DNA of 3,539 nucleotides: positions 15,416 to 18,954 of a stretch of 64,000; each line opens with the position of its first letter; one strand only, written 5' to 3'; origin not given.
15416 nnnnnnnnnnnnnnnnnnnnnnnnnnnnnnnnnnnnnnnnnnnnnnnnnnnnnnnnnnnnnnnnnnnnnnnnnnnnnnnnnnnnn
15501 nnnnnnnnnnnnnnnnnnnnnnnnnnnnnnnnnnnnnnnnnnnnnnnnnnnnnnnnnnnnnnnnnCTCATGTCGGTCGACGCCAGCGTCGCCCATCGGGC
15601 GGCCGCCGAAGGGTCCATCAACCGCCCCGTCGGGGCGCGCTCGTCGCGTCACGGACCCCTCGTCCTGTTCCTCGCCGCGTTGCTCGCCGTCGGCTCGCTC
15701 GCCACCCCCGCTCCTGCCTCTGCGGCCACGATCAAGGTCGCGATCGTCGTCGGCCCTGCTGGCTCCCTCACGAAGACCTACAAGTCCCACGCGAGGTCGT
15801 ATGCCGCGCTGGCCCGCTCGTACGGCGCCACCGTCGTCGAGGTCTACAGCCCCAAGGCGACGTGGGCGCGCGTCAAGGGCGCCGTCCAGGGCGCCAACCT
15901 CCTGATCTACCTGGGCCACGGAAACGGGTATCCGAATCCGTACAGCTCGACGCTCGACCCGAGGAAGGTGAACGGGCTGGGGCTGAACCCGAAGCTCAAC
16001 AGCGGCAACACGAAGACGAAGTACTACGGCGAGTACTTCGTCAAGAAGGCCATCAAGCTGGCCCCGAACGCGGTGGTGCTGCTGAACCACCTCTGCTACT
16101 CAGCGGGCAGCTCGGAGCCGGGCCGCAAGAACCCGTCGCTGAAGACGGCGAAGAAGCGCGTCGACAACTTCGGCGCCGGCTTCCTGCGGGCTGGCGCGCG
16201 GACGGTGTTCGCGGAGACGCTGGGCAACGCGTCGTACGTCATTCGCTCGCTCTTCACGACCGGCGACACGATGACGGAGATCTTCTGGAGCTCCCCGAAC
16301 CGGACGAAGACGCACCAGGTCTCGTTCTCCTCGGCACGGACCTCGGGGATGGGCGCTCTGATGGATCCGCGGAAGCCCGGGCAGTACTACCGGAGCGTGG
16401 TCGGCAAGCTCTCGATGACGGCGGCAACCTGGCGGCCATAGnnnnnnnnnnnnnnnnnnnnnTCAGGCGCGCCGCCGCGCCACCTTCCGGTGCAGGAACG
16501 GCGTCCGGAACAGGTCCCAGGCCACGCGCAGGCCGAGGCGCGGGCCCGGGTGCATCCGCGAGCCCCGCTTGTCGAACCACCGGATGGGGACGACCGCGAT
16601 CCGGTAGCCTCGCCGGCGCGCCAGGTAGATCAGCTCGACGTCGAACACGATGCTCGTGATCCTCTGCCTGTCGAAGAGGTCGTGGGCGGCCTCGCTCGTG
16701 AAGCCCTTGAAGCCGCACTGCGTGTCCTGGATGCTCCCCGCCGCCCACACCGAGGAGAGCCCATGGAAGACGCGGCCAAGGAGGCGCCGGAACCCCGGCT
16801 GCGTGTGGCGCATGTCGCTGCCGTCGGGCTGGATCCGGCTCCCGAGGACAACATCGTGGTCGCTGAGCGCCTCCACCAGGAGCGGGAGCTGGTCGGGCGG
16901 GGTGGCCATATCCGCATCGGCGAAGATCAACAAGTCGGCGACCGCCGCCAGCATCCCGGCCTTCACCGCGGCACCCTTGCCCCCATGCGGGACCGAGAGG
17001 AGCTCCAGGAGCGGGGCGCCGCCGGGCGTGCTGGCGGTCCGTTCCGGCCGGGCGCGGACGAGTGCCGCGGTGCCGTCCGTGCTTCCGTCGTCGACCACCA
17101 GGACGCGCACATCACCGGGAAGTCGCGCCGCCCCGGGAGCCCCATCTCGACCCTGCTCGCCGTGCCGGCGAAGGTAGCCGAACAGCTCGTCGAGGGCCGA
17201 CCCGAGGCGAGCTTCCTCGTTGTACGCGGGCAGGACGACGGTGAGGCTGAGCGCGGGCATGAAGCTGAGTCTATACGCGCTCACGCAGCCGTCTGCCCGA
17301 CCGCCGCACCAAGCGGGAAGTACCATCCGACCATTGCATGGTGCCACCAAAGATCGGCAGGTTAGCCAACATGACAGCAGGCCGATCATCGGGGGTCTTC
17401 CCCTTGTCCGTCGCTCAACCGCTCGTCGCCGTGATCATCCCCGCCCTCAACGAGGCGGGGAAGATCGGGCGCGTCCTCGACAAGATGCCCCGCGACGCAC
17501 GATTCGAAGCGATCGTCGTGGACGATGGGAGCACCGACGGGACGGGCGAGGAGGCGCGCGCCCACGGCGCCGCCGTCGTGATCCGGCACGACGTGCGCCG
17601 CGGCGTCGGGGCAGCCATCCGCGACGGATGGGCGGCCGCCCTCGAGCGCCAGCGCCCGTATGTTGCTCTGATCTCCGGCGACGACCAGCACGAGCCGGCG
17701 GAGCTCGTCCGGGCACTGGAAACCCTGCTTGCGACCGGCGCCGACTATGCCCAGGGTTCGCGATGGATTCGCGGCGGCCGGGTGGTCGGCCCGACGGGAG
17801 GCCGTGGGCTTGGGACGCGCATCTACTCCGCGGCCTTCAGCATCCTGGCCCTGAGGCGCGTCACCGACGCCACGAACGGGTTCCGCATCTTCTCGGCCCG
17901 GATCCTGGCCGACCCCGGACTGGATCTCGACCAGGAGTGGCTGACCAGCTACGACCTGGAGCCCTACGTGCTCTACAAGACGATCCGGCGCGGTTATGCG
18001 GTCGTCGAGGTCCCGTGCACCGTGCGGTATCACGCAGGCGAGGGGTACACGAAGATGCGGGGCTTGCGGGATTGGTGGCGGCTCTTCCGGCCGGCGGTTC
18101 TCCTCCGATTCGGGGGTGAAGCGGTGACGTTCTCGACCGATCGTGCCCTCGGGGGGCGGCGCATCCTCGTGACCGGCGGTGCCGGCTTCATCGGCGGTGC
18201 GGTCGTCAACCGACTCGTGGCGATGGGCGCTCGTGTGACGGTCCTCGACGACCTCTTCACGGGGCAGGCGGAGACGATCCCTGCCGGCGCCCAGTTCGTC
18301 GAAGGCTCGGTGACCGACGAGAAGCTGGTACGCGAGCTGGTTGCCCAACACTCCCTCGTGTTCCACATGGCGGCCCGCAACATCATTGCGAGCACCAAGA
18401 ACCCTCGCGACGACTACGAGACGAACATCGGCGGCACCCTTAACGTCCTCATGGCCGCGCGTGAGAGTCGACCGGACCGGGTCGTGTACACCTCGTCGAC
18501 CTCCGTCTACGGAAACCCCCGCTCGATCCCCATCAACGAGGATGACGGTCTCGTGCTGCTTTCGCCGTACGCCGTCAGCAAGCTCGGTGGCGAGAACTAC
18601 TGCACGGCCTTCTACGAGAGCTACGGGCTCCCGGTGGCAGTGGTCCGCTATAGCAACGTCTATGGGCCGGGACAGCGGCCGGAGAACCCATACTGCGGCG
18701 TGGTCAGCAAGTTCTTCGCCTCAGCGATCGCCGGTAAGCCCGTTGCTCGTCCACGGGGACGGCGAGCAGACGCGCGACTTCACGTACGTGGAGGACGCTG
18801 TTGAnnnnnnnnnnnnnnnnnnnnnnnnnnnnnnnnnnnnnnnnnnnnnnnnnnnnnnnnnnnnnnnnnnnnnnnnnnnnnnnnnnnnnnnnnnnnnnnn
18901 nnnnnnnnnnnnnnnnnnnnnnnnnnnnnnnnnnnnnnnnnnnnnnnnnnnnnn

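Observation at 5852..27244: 21-kb island dominated by GT-C-type membrane glycosyltransferases: candidate pathway for an undescribed polyprenyl-phosphate-sugar-built envelope glycan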

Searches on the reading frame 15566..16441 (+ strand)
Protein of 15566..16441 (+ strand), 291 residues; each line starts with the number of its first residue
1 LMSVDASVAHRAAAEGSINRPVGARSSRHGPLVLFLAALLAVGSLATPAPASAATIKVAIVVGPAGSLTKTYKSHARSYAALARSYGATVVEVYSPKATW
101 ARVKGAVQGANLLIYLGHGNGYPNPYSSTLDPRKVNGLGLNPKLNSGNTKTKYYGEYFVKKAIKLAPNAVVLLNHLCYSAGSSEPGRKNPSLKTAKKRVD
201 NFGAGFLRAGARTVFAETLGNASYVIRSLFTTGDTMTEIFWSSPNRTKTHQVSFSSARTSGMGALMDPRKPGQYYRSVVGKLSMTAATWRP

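Call 10: search_protein_families(library=ncbifam, proteins=[window:15566-16441:+], max_evalue=0.01)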
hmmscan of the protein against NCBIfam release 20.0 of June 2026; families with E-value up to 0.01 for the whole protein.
window:15566-16441:+ (291 aa): 0 families

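Call 70: search_protein_families(library=pfam, proteins=[window:15566-16441:+], max_evalue=1)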
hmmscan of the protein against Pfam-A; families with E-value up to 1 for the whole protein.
window:15566-16441:+ (291 aa): 1 family
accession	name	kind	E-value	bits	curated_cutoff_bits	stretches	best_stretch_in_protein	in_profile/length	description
PF03568.22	Peptidase_C50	-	0.035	13.7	27.8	1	55-121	271-332/395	Peptidase family C50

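Call 73: search_protein_families(library=ncbifam, proteins=[window:15566-16441:+], max_evalue=0.001)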
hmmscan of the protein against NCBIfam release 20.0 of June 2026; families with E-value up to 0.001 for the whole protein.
window:15566-16441:+ (291 aa): 0 families

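Call 78: search_solved_structures(query=A4, max_evalue=10, show_alignments=2)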
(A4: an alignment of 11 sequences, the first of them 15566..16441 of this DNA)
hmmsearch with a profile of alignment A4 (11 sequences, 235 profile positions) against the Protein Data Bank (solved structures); distinct sequences matched with E-value up to 10: 2.
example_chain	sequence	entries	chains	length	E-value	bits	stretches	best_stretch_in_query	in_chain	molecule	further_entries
6c2u_A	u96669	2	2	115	0.76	12.6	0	3-41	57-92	phosphate-loop protein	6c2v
5u1j_B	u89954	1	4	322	2.2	11.1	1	143-218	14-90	Uncharacterized protein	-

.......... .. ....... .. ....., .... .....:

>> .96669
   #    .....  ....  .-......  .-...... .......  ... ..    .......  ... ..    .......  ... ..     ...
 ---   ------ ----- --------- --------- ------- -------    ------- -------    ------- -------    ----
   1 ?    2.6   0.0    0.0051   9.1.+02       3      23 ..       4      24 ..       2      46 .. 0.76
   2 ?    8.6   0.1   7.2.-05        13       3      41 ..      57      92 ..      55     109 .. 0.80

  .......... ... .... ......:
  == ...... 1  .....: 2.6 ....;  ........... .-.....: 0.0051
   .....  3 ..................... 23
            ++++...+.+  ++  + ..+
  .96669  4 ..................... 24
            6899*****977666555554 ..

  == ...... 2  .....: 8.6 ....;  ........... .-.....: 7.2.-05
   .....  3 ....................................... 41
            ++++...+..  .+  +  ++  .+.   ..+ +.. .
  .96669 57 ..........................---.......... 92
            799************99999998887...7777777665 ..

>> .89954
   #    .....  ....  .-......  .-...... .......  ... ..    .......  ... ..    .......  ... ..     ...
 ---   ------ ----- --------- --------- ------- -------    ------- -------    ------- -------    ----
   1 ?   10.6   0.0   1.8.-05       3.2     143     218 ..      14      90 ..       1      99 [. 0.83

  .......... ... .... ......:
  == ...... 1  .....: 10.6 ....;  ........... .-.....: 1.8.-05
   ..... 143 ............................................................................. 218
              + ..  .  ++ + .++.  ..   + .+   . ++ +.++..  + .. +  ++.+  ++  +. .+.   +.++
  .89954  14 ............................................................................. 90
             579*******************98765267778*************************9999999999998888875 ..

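Call 79: search_protein_families(library=pfam, alignment_id=A4, max_evalue=1)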
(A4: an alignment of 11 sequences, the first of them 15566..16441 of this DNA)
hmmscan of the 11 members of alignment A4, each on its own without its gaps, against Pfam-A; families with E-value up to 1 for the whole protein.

A. member 1, window:15566-16441:+ (291 aa): 1 family
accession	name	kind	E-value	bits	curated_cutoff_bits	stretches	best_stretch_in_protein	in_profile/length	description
PF03568.22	Peptidase_C50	-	0.035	13.7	27.8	1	55-121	271-332/395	Peptidase family C50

B. families by the number of members that match (of 11 scanned): 4 families
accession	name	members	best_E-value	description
PF03568.22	Peptidase_C50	3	0.035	Peptidase family C50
PF01364.23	Peptidase_C25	2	0.012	Peptidase family C25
PF10341.16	TPP1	1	0.014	Shelterin complex subunit, TPP1/ACD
PF05757.16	PsbQ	1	0.88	Oxygen evolving enhancer protein 3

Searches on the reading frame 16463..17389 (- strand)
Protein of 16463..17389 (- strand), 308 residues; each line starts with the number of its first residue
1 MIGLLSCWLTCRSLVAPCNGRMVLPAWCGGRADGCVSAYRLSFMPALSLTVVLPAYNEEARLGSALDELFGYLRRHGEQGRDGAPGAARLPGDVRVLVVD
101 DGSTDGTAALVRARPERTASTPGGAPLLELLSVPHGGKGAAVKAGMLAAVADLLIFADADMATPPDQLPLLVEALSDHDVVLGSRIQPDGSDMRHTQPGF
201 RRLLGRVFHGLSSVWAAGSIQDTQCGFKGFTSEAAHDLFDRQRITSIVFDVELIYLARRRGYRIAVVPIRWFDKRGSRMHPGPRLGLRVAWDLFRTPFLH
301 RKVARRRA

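Call 5: search_protein_families(library=pfam, proteins=[window:16463-17389:-], max_evalue=0.01)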
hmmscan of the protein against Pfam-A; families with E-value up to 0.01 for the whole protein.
window:16463-17389:- (308 aa): 3 families
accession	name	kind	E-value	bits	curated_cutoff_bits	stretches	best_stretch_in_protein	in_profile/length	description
PF00535.33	Glycos_transf_2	-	3.1e-20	73.2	23.3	1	50-238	1-167/168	Glycosyl transferase family 2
PF13641.12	Glyco_tranf_2_3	-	7.8e-05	23.2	27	0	94-268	31-205/230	Glycosyltransferase like family 2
PF13506.12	Glyco_transf_21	-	0.0025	17.8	21.7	1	138-181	18-61/174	Glycosyl transferase family 21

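Call 10: search_protein_families(library=ncbifam, proteins=[window:16463-17389:-], max_evalue=0.01)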
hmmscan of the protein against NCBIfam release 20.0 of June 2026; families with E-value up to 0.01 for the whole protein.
window:16463-17389:- (308 aa): 13 families
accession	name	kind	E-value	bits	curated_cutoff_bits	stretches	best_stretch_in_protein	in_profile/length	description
NF041391.1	DPhHxTase_Halo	equivalog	4e-12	45.6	375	1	97-277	27-189/213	dolichyl-phosphate hexose transferase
NF007986.1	PRK10714.1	equivalog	1.4e-10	40.7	529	1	50-195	9-136/316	undecaprenyl-phosphate 4-deoxy-4-formamido-L-arabinose transferase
NF041875.1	EPS_EpsD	equivalog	1.9e-09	37.4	370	1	91-223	28-151/325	exopolysaccharide biosynthesis glycosyltransferase EpsD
TIGR04182.1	glyco_TIGR04182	equivalog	5e-09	36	325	1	94-295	28-216/293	S-layer glycoprotein N-glycosyltransferase AglJ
TIGR03469.1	HpnB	hypoth_equivalog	3.1e-08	33.1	379.25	1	89-184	70-169/386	hopene-associated glycosyltransferase HpnB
TIGR04283.1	glyco_like_mftF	equivalog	9.8e-08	31.8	182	1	91-183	25-105/221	TIGR04283 family arsenosugar biosynthesis glycosyltransferase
NF010496.0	PRK13915.1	equivalog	1.8e-07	30.5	262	1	48-174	32-141/307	glucosyl-3-phosphoglycerate synthase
NF058614.1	PPMAGASynPpgS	equivalog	3.6e-07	29.8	370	1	95-269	28-194/226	polyprenyl-phospho-N-acetylgalactosaminyl synthase PpgS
NF047588.1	GlcsyltransPgfSStrep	equivalog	4.8e-07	29.3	500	1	48-238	2-167/308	glycosyltransferase PgfS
TIGR03965.1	mycofact_glyco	equivalog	4.5e-05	22.5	280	1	91-183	102-188/467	mycofactocin biosynthesis glycosyltransferase MftF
TIGR03937.1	PgaC_IcaA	equivalog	0.00036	19.6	422.3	1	93-179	74-154/407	poly-beta-1,6-N-acetyl-D-glucosamine synthase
NF038302.1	EPS_HpsE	equivalog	0.0048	15.9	300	0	48-161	2-97/307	hormogonium polysaccharide biosynthesis glycosyltransferase HpsE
NF007482.0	PRK10073.1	equivalog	0.0052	15.8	423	0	94-174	36-109/334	glycosyltransferase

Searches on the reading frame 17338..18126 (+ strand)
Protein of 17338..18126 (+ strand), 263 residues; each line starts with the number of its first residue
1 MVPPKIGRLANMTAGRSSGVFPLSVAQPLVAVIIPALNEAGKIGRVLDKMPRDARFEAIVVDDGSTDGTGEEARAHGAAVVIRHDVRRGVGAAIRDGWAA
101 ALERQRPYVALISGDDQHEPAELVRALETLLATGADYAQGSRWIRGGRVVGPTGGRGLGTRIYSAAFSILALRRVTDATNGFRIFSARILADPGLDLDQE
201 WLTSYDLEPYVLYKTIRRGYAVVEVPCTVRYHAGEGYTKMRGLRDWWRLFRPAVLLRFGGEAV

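Call 46: search_protein_families(library=ncbifam, proteins=[window:17338-18126:+], max_evalue=0.0001)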
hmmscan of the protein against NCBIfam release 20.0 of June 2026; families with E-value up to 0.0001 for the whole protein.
seq(263 aa): 12 families
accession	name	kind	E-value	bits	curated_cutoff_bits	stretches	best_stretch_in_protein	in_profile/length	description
TIGR04182.1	glyco_TIGR04182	equivalog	1.2e-23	84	325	1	30-249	2-210/293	S-layer glycoprotein N-glycosyltransferase AglJ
NF041391.1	DPhHxTase_Halo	equivalog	2.6e-18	65.8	375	1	36-236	3-190/213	dolichyl-phosphate hexose transferase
NF058614.1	PPMAGASynPpgS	equivalog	5.2e-18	65.3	370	1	31-231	3-198/226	polyprenyl-phospho-N-acetylgalactosaminyl synthase PpgS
TIGR03965.1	mycofact_glyco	equivalog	9.5e-11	41.2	280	1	27-120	73-169/467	mycofactocin biosynthesis glycosyltransferase MftF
NF010496.0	PRK13915.1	equivalog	3.8e-10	39.3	262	1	29-92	32-100/307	glucosyl-3-phosphoglycerate synthase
TIGR03469.1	HpnB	hypoth_equivalog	1.3e-08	34.3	379.25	1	24-126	40-156/386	hopene-associated glycosyltransferase HpnB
TIGR04283.1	glyco_like_mftF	equivalog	4.3e-08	33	182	1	31-88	2-60/221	TIGR04283 family arsenosugar biosynthesis glycosyltransferase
NF041875.1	EPS_EpsD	equivalog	1.1e-07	31.6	370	1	30-124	1-97/325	exopolysaccharide biosynthesis glycosyltransferase EpsD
NF041865.1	EpsU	equivalog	2.4e-07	30.1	700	1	26-139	37-155/394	exopolysaccharide biosynthesis GT2 family glycosyltransferase EpsU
NF047683.1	TeichurnBiosyTuaG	equivalog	1.3e-06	28.2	400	1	26-130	4-111/252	teichuronic acid biosynthesis protein TuaG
TIGR03937.1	PgaC_IcaA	equivalog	3.5e-05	22.9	422.3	1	27-115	44-135/407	poly-beta-1,6-N-acetyl-D-glucosamine synthase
NF007482.0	PRK10073.1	equivalog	7.1e-05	21.9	423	1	27-131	5-111/334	glycosyltransferase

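Call 87: search_solved_structures(query=A5, max_evalue=0.001)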
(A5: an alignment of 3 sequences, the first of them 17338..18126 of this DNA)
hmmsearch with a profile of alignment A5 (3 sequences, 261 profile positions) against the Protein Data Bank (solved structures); distinct sequences matched with E-value up to 0.001: 30.
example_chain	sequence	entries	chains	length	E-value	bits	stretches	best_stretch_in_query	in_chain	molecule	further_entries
5mlz_A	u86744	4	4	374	1.7e-26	96.3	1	23-247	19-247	Dolichol monophosphate mannose synthase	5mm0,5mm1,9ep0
8vxh_A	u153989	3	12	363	2.2e-16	63.1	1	16-238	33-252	Undecaprenyl-phosphate 4-deoxy-4-formamido-L-arabinose transferase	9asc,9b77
9hwj_A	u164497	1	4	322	3.6e-16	62.4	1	25-238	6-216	Undecaprenyl-phosphate 4-deoxy-4-formamido-L-arabinose transferase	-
9bhc_C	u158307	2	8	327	6.7e-16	61.6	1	26-238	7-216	Undecaprenyl-phosphate 4-deoxy-4-formamido-L-arabinose transferase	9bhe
2z87_A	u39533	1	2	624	9.8e-15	57.7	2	29-140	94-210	Chondroitin synthase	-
2z86_A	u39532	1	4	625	9.9e-15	57.7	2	29-140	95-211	Chondroitin synthase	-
4y6n_A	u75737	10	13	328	5.7e-13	51.9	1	24-128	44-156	Glucosyl-3-phosphoglycerate synthase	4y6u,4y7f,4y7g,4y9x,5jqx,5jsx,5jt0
3e25_A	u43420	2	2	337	6e-13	51.9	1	24-128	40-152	Putative uncharacterized protein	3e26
4ddz_A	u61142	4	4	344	6.3e-13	51.8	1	24-128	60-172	GLUCOSYL-3-PHOSPHOGLYCERATE SYNTHASE (GpgS) | Glucosyl-3-phosphoglycerate synthase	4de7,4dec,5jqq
3ckj_A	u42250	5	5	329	1.4e-12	50.7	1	23-136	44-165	Putative uncharacterized protein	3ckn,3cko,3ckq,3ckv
5eke_A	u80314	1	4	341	2.8e-11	46.4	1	22-186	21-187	Uncharacterized glycosyltransferase sll0501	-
5ekp_C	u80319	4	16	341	3e-11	46.3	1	22-186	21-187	Uncharacterized glycosyltransferase sll0501 | Glycosyltransferase sll0501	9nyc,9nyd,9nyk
9nye_A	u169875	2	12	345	3e-11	46.3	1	22-186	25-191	Glycosyltransferase sll0501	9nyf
7pdo_A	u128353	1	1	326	1.2e-10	44.4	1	23-138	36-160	Glucosyl-3-phosphoglycerate synthase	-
7p5l_A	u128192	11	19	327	1.2e-10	44.3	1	23-138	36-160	Glucosyl-3-phosphoglycerate synthase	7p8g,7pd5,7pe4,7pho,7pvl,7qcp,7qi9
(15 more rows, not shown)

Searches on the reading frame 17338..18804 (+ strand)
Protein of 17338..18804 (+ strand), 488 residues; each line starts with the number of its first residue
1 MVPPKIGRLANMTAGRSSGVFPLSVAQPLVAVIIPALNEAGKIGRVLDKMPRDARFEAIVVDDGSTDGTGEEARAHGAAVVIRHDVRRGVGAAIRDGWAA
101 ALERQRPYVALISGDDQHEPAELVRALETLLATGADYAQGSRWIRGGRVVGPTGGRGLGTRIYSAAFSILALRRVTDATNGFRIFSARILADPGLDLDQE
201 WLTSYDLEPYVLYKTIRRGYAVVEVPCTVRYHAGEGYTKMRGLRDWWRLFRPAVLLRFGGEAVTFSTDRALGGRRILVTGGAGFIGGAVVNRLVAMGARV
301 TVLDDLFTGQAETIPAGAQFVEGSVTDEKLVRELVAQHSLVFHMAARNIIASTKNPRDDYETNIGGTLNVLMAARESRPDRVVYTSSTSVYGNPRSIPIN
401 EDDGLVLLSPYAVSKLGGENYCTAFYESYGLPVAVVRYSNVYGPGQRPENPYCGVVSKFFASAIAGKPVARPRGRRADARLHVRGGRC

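Call 6: search_protein_families(library=pfam, proteins=[window:17338-18804:+], max_evalue=0.01)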
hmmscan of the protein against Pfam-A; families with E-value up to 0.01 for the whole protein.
window:17338-18804:+ (488 aa): 11 families
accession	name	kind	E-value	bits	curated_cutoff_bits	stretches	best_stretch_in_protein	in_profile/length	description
PF01370.27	Epimerase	-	6.7e-45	153.8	20.9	1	276-470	1-200/240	NAD dependent epimerase/dehydratase family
PF16363.11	GDP_Man_Dehyd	-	3.7e-33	115.8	27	1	277-463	1-204/332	GDP-mannose 4,6 dehydratase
PF00535.33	Glycos_transf_2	-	4.7e-20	72.6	23.3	1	32-187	2-161/168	Glycosyl transferase family 2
PF01073.25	3Beta_HSD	-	7.3e-18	65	22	1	277-447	1-187/280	3-beta hydroxysteroid dehydrogenase/isomerase family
PF07993.18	NAD_binding_4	-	2.1e-10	40.6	20.1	1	328-458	79-218/258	Male sterility protein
PF04321.23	RmlD_sub_bind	-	5.1e-10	39.3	27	1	275-444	2-154/287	RmlD substrate binding domain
PF02719.21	Polysacc_synt_2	-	1.6e-08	34.6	20.2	1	276-387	1-128/293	Polysaccharide biosynthesis protein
PF13460.12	NAD_binding_10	-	2.8e-08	34.3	27.2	1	280-416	1-125/184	NAD(P)H-binding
PF13641.12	Glyco_tranf_2_3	-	8.3e-06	26.4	27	1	28-150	2-131/230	Glycosyltransferase like family 2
PF05368.20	NmrA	-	2.6e-05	24.4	27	1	275-351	4-79/298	NmrA-like family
PF00106.31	adh_short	-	0.0015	18.5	26.6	1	276-337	3-70/195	short chain dehydrogenase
